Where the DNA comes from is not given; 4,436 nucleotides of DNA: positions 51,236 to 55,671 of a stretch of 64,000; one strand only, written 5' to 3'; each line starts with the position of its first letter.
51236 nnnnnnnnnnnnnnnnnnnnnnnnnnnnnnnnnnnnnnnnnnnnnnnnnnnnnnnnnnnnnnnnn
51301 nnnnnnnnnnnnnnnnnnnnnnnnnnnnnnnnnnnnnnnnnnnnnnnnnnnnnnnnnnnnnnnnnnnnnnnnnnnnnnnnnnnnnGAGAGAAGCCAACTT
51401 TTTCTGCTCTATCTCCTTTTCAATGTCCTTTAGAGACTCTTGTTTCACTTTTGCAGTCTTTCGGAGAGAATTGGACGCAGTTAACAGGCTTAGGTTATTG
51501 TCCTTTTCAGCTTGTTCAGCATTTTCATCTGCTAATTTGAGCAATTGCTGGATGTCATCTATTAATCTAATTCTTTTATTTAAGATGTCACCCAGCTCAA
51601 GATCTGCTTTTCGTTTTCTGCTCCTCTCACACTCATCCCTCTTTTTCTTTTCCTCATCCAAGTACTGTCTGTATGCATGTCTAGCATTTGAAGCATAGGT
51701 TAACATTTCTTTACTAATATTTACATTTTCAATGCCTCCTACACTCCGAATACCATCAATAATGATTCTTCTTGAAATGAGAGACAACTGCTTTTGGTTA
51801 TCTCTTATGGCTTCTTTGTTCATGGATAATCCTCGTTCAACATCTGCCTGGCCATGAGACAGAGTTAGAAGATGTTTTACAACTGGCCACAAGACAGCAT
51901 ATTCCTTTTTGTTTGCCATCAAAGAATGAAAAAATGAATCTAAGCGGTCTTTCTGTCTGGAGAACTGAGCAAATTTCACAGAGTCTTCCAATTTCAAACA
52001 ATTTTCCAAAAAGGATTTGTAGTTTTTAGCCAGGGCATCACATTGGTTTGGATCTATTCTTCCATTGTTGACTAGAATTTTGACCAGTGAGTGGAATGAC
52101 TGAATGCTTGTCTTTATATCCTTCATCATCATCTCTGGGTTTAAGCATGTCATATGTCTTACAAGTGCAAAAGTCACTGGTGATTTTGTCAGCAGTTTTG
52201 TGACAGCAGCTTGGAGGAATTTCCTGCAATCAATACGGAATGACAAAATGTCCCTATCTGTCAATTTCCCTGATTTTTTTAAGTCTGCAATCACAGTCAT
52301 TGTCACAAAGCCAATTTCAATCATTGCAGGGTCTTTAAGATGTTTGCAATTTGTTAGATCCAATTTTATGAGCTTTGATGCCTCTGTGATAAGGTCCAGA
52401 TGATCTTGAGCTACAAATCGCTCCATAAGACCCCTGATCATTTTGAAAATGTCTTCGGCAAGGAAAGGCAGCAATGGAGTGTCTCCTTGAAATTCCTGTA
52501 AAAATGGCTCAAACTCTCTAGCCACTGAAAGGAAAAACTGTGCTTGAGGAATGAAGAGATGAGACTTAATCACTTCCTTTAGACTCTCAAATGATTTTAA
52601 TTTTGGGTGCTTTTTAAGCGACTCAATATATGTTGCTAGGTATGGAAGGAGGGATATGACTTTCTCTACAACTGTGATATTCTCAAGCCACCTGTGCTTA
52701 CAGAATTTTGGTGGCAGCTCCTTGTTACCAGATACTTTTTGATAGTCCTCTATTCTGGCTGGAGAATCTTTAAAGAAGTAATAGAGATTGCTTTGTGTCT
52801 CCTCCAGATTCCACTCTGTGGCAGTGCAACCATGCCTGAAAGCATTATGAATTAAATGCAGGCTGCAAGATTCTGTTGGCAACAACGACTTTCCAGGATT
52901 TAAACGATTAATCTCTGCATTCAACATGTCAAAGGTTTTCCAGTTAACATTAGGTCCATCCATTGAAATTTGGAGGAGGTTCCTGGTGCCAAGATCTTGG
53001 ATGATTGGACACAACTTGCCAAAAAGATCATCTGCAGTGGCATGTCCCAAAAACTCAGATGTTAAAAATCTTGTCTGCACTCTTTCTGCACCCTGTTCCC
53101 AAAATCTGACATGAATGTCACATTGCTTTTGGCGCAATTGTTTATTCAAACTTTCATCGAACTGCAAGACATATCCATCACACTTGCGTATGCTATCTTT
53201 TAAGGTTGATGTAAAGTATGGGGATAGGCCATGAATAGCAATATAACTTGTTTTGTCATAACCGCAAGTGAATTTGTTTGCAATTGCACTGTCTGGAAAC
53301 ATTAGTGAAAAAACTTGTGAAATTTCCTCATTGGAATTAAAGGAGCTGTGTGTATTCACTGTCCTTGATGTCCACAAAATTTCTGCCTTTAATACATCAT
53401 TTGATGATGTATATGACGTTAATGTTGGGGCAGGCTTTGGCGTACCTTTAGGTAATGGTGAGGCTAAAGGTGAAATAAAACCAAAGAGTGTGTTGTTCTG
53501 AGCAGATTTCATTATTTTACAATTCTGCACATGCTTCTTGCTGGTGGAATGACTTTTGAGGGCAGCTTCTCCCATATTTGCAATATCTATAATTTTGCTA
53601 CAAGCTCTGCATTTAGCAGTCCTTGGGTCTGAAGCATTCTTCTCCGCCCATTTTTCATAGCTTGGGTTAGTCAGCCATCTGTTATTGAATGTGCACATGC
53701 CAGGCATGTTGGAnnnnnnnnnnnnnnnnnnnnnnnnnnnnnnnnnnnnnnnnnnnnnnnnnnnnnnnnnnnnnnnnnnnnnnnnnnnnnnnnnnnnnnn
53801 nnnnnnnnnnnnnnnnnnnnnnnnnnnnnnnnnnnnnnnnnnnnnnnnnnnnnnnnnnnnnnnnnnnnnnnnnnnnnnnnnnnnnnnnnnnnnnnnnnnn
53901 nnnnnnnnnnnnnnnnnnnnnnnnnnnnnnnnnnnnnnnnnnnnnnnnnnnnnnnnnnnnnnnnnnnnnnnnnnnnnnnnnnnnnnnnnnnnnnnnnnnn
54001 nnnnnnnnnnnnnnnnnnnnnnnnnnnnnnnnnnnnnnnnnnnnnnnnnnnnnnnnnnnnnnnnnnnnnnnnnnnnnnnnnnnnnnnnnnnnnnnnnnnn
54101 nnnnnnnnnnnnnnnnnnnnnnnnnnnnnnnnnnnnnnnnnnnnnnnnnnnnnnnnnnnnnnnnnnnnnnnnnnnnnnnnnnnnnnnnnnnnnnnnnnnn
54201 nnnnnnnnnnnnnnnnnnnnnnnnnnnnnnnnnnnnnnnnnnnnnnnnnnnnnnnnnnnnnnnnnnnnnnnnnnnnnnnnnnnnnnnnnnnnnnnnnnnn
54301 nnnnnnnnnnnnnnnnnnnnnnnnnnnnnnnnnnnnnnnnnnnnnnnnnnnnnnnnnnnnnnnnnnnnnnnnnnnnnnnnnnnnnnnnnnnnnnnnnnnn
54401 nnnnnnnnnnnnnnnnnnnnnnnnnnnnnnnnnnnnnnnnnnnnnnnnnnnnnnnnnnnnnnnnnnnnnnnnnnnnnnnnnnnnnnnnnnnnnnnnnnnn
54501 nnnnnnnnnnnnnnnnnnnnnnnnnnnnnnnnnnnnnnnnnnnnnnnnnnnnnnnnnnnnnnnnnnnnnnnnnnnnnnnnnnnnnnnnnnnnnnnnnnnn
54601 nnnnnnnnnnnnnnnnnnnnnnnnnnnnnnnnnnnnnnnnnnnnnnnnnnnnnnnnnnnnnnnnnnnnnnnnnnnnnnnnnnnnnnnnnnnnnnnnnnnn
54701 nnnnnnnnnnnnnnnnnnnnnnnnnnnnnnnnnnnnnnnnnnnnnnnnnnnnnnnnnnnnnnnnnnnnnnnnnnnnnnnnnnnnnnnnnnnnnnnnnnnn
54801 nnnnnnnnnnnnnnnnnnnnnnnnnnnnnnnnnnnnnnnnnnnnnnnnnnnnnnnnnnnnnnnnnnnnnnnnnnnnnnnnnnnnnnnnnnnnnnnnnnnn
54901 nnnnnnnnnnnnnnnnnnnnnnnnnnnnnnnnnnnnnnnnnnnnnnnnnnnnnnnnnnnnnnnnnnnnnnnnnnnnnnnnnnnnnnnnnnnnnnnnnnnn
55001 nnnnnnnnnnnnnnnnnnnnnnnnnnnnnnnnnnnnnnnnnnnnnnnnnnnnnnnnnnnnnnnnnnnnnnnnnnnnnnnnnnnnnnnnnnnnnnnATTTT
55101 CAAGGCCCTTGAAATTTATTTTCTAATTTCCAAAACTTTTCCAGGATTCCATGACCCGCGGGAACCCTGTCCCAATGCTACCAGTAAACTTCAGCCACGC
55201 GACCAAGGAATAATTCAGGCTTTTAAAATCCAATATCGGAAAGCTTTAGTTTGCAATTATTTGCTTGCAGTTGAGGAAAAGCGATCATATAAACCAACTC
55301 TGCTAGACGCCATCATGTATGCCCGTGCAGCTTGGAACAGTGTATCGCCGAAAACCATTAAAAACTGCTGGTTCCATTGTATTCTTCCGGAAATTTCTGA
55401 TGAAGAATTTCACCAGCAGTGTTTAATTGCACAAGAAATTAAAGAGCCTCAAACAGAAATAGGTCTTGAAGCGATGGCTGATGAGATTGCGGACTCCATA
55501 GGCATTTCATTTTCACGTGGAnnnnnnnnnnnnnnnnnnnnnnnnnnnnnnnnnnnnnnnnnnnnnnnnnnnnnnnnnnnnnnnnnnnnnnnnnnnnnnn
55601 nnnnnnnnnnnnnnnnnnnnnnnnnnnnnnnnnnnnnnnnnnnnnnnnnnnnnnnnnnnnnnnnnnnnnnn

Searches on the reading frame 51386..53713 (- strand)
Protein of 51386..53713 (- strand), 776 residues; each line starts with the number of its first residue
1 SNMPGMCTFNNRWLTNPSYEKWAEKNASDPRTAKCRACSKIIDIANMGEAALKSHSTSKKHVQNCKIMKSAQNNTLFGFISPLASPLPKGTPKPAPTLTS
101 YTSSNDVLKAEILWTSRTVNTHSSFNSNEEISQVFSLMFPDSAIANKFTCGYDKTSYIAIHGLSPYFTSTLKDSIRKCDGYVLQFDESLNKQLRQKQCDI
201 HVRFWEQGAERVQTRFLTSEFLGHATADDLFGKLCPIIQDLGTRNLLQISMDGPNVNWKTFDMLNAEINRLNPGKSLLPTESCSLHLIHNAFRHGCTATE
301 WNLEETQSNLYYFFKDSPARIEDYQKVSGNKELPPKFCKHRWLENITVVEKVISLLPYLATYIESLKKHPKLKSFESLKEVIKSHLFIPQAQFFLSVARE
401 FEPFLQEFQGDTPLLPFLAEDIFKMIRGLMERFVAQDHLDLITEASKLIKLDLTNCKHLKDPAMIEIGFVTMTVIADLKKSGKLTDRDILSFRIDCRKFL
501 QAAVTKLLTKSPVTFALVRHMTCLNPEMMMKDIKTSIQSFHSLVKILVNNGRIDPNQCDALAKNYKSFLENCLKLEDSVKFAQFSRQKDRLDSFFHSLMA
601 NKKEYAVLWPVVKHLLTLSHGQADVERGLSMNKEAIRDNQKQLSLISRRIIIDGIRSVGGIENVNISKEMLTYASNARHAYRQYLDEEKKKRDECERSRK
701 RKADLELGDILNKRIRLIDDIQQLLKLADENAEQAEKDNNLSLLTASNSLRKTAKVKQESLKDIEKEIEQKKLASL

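Call 7: search_protein_families(library=pfam, proteins=[window:51386-53713:-], max_evalue=0.01)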
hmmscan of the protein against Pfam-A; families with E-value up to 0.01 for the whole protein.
window:51386-53713:- (776 aa): 0 families

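Call 21: find_encoding_contigs(protein=window:51386-53707:-, flank=5000, max_places=4)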
Protein seq(774 aa) (774 aa): no gene with exactly this product is on record in the collection.

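Call 31: search_protein_families(library=pfam, proteins=[window:51386-53713:-], max_evalue=10)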
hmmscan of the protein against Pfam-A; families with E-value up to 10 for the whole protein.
window:51386-53713:- (776 aa): 1 family
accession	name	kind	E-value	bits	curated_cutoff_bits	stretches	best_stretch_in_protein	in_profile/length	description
PF21039.3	CEP104_ZnF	-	0.064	13.9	27.4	1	33-73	29-68/112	Centrosomal protein CEP104, ZnF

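Call 32: search_solved_structures(query=window:51386-53713:-, max_evalue=1)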
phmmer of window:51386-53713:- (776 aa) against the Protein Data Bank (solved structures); distinct sequences matched with E-value up to 1: 0.

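Call 47: search_protein_representatives(protein=window:51386-53713:-)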
Query: 776 residues. Proteins with E-value up to 0.001 (for the whole library): 10533; up to 1e-10: 4502; up to 1e-30: 1113. The best 150 are listed.
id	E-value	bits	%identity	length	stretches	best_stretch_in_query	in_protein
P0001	6.5e-185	633.0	46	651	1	3-641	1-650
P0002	6.5e-179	613.2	53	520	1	3-508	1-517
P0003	2.4e-174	598.1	42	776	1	3-771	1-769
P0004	6.8e-171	586.6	41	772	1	3-771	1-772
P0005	6.7e-167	573.4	40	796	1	5-768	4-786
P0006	6.4e-166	570.2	41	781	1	5-771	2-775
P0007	2.1e-165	568.5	44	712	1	102-770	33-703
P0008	2.6e-161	555.0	39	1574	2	90-765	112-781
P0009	1.2e-154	532.9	37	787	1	7-769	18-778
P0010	1.6e-154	532.5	39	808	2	98-771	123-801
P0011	2.7e-154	531.7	38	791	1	11-773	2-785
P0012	1.3e-153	529.5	39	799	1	9-770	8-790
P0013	3.8e-150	518.0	40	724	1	101-773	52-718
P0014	1.8e-149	515.8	37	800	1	7-770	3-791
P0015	2.6e-148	512.0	39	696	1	103-772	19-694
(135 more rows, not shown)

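Call 48: find_homologous_proteins(query=window:51386-53713:-, max_evalue=1e-30)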
Query window:51386-53713:- (776 aa): 561 proteins with E <= 1e-30 among 7358 candidates; the best 120 are listed.
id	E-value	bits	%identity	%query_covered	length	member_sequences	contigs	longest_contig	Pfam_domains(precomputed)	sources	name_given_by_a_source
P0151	0.0e+0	1605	91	100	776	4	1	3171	-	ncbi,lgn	-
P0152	6.8e-214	730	44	99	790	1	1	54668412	-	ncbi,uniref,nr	ncbi:hypothetical protein HOLleu_27914 [Holothuria leucospilota]|uniref:Uncharacterized protein n=1 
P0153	9.3e-212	723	43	99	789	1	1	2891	-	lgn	-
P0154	1.8e-187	643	41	99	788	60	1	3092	-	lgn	-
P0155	5.8e-186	638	41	99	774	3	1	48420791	-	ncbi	ncbi:unnamed protein product [Knipowitschia caucasica]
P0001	2.0e-184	633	44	82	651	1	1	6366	-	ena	-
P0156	1.5e-182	627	39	99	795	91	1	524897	-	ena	-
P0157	1.2e-181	624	42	88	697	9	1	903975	-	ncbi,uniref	ncbi:uncharacterized protein [Paramormyrops kingsleyae]|uniref:uncharacterized protein isoform X1 n=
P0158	9.1e-181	621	41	99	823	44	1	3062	-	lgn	-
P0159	9.1e-180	618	41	99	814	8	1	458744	-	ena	-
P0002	2.0e-178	613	52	65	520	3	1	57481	-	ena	-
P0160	1.4e-177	610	41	99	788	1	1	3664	-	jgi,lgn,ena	-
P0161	3.1e-176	606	39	99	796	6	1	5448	-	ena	-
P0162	1.6e-175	604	43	86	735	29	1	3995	-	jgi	jgi:hypothetical protein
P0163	5.4e-174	599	37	99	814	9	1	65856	-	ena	-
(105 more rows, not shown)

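Call 49: find_encoding_contigs(protein=P0151, flank=3000, max_places=6)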
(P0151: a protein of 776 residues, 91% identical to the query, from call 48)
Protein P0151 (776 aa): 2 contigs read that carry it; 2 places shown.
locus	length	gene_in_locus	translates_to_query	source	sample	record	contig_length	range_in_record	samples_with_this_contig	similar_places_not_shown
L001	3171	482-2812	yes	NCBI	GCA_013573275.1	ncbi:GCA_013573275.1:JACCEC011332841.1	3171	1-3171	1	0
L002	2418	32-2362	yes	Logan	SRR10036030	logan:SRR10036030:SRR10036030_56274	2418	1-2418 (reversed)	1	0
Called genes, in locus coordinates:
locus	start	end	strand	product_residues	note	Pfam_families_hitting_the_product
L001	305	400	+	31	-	-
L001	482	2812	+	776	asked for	-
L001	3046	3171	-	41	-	?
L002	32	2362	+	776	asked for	-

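Call 50: list_cluster_members(proteins=[P0151])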
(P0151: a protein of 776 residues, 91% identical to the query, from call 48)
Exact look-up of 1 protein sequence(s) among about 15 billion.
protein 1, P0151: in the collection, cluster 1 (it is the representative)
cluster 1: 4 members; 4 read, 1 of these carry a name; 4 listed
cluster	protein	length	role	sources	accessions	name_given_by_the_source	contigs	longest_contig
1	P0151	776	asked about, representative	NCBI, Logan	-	-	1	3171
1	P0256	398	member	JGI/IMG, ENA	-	hypothetical protein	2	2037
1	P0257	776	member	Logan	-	-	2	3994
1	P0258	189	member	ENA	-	-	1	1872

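Call 58: search_solved_structures(query=A1, max_evalue=1)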
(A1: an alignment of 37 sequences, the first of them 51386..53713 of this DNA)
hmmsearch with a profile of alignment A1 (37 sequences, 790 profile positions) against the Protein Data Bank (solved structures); distinct sequences matched with E-value up to 1: 2.
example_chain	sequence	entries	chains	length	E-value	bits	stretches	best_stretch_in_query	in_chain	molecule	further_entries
9dei_F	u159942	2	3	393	0.031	15.9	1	21-70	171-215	RNA-editing complex protein MP42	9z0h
1wpa_A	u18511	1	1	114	0.68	11.5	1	707-781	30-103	Occludin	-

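Call 59: search_protein_families(library=pfam, alignment_id=A1, max_evalue=0.01)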
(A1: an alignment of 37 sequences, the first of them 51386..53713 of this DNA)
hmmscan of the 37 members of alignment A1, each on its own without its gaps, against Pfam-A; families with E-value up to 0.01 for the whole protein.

A. member 1, window:51386-53713:- (776 aa): 0 families

B. families by the number of members that match (of 37 scanned): 7 families
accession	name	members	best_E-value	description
PF12756.13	zf-C2H2_2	3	0.00022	C2H2 type zinc-finger (2 copies)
PF02892.21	zf-BED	2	0.00071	BED zinc finger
PF14931.11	IFT20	1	0.0012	Intraflagellar transport complex B, subunit 20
PF16051.10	DUF4797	1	0.0012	Domain of unknown function (DUF4797)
PF02268.21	TFIIA_gamma_N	1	0.0033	Transcription initiation factor IIA, gamma subunit, helical domain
PF08453.16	Peptidase_M9_N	1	0.0036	Peptidase family M9 N-terminal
PF22621.2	CurL-like_PKS_C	1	0.0074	CurL-like, PKS C-terminal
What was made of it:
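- Tried and rejected: Pfam and PDB sequence searches on the 776-residue ORF were empty (calls 31, 32, 58, 59).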

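Call 68: predict_structure(alignment_id=A1)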
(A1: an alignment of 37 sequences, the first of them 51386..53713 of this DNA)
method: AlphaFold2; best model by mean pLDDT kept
length: 776 residues; sequences in the alignment: 37
mean_pLDDT: 86.7   pTM: 0.71
mean pLDDT of the five models: 86.7, 86.6, 85.0, 84.8, 84.8
residues with pLDDT >= 90: 468; 70-90: 237; 50-70: 24; < 50: 47
segments of 3 or more residues with pLDDT < 50: 1-4, 74-99, 623-639
pLDDT, mean of each block of 10 residues (from residue 1): 64 91 92 92 92 92 84 45 37 47 81 93 73 90 88 90 96 95 86 82 93 93 85 94 94 78 94 93 84 91 90 89 94 86 83 93 87 88 94 95 87 91 93 95 86 92 96 97 96 97 92 90 94 94 96 94 95 81 92 95 93 94 49 44 86 92 93 93 88 80 76 90 93 88 88 91 89 72
secondary structure, 60 per line:
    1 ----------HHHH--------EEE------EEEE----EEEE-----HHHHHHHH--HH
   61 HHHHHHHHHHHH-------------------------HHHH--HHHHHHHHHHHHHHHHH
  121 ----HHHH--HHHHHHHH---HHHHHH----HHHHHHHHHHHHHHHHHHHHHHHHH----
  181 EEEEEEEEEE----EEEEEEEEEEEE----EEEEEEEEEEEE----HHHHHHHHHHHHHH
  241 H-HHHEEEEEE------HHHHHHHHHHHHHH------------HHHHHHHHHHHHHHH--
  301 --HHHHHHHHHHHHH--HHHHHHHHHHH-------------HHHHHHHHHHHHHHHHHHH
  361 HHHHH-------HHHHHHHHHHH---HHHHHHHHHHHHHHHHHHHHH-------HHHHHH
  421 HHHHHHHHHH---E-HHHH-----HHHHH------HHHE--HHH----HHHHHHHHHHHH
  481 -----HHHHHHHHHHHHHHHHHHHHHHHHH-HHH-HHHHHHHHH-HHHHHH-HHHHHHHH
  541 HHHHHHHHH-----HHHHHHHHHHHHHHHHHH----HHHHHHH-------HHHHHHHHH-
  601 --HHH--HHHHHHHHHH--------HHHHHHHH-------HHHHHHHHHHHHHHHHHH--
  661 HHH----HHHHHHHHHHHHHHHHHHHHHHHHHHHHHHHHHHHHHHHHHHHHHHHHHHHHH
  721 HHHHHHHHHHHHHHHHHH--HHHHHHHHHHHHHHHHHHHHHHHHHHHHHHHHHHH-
elements in order (helices of 4 or more, strands of 3 or more residues): H11-14 E23-25 E32-35 E40-43 H49-56 H59-72 H98-101 H104-120 H125-128 H131-138 H142-147 H152-176 E181-190 E195-206 E211-222 H227-241 E246-251 H258-271 H284-298 H303-315 H318-328 H342-365 H373-383 H387-407 H415-430 H436-439 H445-449 H469-480 H486-510 H516-524 H526-531 H533-549 H555-572 H577-583 H591-599 H608-617 H626-633 H641-658 H668-738 H741-775
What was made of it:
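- On hAT transposon (nested element 51027-55169): AlphaFold2 model with pLDDT 86.7 (call 68).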

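Call 70: fold_search(model_id=the predicted structure, library=pdb)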
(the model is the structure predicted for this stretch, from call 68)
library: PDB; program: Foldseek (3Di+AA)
matches with E <= 10: 414; with E <= 0.001: 12
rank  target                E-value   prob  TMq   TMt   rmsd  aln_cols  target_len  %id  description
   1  4d1q_B                4.0e-10  1.00  0.41  0.59  10.8       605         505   12  Hermes transposase bound to its terminal inverted repeat (released 2014-07-30)
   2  8edg_A                6.2e-10  1.00  0.40  0.53  13.7       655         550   13  Cryo-EM structure of the Hermes transposase bound to two left-ends of its DNA transposon (released 2023-08-02)
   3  6dwz_A                8.0e-10  1.00  0.44  0.67   7.8       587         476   13  Hermes transposase deletion dimer complex with (C/G) DNA (released 2018-09-19)
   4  4d1q_H                1.5e-09  1.00  0.43  0.62   9.2       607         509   13  Hermes transposase bound to its terminal inverted repeat (released 2014-07-30)
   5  4d1q_G                1.6e-09  1.00  0.42  0.61  10.6       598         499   13  Hermes transposase bound to its terminal inverted repeat (released 2014-07-30)
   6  4d1q_A                1.7e-09  1.00  0.41  0.59  10.6       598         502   13  Hermes transposase bound to its terminal inverted repeat (released 2014-07-30)
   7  2bw3_A                6.0e-09  1.00  0.39  0.56  11.1       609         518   13  Three-dimensional structure of the Hermes DNA transposase (released 2005-07-28)
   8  8sjd_D                9.4e-09  1.00  0.41  0.62  10.3       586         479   13  Cryo-EM structure of the Hermes transposase bound to two right-ends of its DNA transposon. (released 2023-08-02)
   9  8sjd_A                1.0e-08  1.00  0.42  0.64   9.9       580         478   13  Cryo-EM structure of the Hermes transposase bound to two right-ends of its DNA transposon. (released 2023-08-02)
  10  6dww_A                1.6e-08  1.00  0.42  0.63   8.7       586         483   13  Hermes transposase deletion dimer complex with (A/T) DNA and Mn2+ (released 2018-09-19)
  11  8sjd_B                2.3e-08  1.00  0.42  0.64   8.5       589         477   13  Cryo-EM structure of the Hermes transposase bound to two right-ends of its DNA transposon. (released 2023-08-02)
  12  8sjd_C                3.3e-07  1.00  0.41  0.64  10.1       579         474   14  Cryo-EM structure of the Hermes transposase bound to two right-ends of its DNA transposon. (released 2023-08-02)
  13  5mfr                  3.9e-02  0.13  0.09  0.08  27.1       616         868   10  The crystal structure of E. coli Aminopeptidase N in complex with 7-amino-5,7,8,9-tetrahydrobenzocyclohepten-6-one (released 2017-04-19)
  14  8rb2_B                7.2e-02  0.16  0.10  0.10  25.8       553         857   12  The crystal structure of DNA-bound human MutSbeta (MSH2_E749A/MSH3_E976A) in the canonical mismatch bound conformation (released 2025-06-11)
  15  2dq6                  9.4e-02  0.09  0.08  0.08  26.8       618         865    9  Crystal Structure of Aminopeptidase N from Escherichia coli (released 2006-08-01)
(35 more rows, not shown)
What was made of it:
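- On hAT transposon (nested element 51027-55169): The 12 best PDB matches are all Hermes, with probability 1.00 and target TM-score 0.53-0.67 (call 70).
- Closest known: hAT transposons. Same: The predicted fold matches the Hermes transposase (call 70).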

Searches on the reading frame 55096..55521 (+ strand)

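Call 7: search_protein_families(library=pfam, proteins=[window:55096-55521:+], max_evalue=0.01)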
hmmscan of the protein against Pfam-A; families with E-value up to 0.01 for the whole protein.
window:55096-55521:+ (142 aa): 1 family
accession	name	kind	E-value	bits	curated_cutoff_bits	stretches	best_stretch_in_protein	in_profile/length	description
PF03184.25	DDE_1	-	4.9e-14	52.7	22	1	26-92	109-177/177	DDE superfamily endonuclease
